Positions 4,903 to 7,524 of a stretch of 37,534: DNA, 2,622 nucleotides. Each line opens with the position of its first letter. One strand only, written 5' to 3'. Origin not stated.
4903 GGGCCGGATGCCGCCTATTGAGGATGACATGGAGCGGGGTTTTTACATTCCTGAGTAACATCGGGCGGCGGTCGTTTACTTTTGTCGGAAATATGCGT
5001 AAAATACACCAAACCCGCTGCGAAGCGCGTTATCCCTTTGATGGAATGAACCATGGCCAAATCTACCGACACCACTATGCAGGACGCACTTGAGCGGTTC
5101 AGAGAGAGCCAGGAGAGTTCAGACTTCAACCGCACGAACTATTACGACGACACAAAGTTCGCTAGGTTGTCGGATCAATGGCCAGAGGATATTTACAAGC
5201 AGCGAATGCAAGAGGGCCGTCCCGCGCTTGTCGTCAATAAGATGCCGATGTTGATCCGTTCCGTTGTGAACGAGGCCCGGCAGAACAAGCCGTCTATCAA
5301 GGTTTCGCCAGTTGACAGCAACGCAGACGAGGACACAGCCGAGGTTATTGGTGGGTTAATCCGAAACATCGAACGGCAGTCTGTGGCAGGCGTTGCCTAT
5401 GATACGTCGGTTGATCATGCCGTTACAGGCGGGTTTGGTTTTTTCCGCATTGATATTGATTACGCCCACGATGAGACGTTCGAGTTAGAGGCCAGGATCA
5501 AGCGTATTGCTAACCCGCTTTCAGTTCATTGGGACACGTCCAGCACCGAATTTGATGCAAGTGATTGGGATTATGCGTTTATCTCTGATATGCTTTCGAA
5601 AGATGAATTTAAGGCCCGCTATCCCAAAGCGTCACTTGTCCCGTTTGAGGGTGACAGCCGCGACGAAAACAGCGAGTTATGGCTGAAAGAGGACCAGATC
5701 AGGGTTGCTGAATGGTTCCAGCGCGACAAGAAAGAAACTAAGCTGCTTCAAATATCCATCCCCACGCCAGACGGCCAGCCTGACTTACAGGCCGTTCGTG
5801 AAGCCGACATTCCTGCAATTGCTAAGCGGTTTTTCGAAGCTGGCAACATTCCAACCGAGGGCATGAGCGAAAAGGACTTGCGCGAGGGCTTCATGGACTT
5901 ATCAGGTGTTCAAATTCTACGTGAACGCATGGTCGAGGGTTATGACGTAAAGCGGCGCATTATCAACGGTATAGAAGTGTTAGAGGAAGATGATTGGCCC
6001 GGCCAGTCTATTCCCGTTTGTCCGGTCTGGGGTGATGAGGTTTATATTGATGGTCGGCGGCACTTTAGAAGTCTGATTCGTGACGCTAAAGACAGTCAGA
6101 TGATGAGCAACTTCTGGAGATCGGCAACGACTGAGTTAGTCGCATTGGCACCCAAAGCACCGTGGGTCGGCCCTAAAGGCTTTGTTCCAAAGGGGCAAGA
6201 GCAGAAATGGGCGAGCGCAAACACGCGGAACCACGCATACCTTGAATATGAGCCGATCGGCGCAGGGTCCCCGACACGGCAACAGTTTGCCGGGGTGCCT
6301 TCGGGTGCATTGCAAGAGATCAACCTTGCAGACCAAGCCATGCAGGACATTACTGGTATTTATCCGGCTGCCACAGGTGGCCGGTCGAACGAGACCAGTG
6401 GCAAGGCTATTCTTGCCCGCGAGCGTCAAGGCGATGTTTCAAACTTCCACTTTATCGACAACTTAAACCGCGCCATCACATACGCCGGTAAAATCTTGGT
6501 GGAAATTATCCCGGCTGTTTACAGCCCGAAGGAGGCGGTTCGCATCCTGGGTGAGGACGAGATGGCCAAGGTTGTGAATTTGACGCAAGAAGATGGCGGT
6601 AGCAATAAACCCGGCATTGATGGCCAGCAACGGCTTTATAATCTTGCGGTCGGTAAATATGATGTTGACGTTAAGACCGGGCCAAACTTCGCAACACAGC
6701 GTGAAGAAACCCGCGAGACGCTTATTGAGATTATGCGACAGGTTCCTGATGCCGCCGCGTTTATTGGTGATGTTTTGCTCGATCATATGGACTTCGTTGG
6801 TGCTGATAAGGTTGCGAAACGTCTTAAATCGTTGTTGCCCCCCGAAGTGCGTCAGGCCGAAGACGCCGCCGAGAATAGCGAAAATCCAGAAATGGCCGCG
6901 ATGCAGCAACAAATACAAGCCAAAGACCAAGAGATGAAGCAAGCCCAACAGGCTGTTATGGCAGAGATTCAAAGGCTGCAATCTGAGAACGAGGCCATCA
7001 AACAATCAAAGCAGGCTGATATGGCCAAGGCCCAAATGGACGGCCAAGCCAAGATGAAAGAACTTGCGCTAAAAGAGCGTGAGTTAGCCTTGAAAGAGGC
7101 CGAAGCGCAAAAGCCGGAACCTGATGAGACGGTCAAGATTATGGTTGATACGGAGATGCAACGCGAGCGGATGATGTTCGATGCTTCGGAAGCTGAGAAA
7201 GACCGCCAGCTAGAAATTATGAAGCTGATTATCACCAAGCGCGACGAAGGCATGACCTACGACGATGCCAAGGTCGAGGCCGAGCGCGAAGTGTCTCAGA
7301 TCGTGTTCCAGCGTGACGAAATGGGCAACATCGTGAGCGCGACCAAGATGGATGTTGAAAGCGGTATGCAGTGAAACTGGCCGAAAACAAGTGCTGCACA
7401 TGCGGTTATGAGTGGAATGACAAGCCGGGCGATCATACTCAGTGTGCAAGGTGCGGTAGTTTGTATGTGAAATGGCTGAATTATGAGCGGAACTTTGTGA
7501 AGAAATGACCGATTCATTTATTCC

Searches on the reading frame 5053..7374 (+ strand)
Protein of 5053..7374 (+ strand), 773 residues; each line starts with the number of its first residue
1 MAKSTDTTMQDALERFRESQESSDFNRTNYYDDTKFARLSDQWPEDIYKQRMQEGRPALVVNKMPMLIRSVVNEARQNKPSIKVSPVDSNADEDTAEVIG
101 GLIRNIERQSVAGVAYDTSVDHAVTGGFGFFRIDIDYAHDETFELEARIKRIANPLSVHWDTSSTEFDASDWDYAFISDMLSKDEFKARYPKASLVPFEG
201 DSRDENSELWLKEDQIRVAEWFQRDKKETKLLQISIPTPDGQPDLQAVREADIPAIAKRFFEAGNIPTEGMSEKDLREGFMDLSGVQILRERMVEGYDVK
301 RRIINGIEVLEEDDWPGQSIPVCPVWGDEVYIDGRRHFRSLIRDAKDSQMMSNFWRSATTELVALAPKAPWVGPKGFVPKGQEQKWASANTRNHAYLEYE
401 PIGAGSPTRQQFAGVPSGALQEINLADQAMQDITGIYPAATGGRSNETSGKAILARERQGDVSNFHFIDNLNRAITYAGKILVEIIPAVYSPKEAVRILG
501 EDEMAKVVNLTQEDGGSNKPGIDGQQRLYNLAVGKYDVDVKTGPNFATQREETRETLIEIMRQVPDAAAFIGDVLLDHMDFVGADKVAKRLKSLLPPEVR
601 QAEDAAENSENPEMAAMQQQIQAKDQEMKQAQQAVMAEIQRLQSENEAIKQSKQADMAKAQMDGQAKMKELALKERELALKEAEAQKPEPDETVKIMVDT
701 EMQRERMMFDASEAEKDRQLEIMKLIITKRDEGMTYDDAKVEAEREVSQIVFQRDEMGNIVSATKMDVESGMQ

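Call 8: search_protein_families(library=pfam, proteins=[window:5053-7374:+], max_evalue=0.01)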
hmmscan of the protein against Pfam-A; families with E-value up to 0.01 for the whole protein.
window:5053-7374:+ (773 aa): 1 family
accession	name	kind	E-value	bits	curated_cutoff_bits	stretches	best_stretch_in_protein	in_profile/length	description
PF16510.12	P22_portal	-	9.5e-177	589.5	26.1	1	13-640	1-588/594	Phage P22-like portal protein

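Call 76: search_dna_similar(query=window:5053-7374:+, collection=phages, mode=protein, max_rows=10)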
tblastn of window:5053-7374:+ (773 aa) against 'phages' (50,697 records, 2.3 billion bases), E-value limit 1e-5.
Records with a match: 225; places in all: 226; records where one place covers at least 80% of the query: 49.
Best place of each record, by identity: <60% 225.
By first word of the organism name: Salmonella 87; Escherichia 27; Vibrio 23; Enterobacteria 16; Bacteriophage 15; Caudoviricetes 9; Klebsiella 5; Ralstonia 5; Shewanella 3; Xylella 3; and 18 more.
By host as written in the record: - 34; Salmonella enterica subsp. enterica serovar Typhimurium 19; Salmonella sp. 16; Escherichia coli 15; Vibrio crassostreae 12; Salmonella enterica 11; Candidatus Hamiltonella defensa 5; Escherichia coli K-12 MG1655 4; and 77 more.
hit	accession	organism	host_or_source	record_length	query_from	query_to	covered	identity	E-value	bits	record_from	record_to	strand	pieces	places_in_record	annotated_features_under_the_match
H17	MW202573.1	Caudoviricetes sp.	Manatee Spring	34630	1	665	86%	38.2%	4e-117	395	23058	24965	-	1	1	phage P22 like portal protein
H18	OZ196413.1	Vibrio phage D478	Seawater and oysters mix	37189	3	663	86%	36.6%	4e-114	387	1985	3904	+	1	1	portal protein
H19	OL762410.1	Vibrio phage vB_ValP_FGH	Vibrio alginolyticus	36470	3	661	85%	36.6%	3e-108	369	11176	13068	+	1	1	hypothetical protein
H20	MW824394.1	Vibrio phage 41E34.2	Vibrio crassostreae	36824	3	662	85%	36.2%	1e-111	380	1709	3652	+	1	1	putative portal protein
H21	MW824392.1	Vibrio phage 34E29.1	Vibrio crassostreae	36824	3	662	85%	36.2%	1e-111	380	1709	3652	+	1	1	hypothetical protein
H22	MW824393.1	Vibrio phage 36E38.1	Vibrio crassostreae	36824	3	662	85%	36.2%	1e-111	380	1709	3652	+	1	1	portal protein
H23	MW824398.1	Vibrio phage 44E38.1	Vibrio crassostreae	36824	3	662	85%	36.2%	1e-111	380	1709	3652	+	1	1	portal protein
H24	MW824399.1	Vibrio phage 44E38.2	Vibrio crassostreae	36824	3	662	85%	36.2%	1e-111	380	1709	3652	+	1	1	hypothetical protein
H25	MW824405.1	Vibrio phage 75E35.1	Vibrio crassostreae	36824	3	662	85%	36.2%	1e-111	380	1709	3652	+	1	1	hypothetical protein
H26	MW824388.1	Vibrio phage 24E30.2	Vibrio crassostreae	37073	3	662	85%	36.2%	1e-111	380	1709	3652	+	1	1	hypothetical protein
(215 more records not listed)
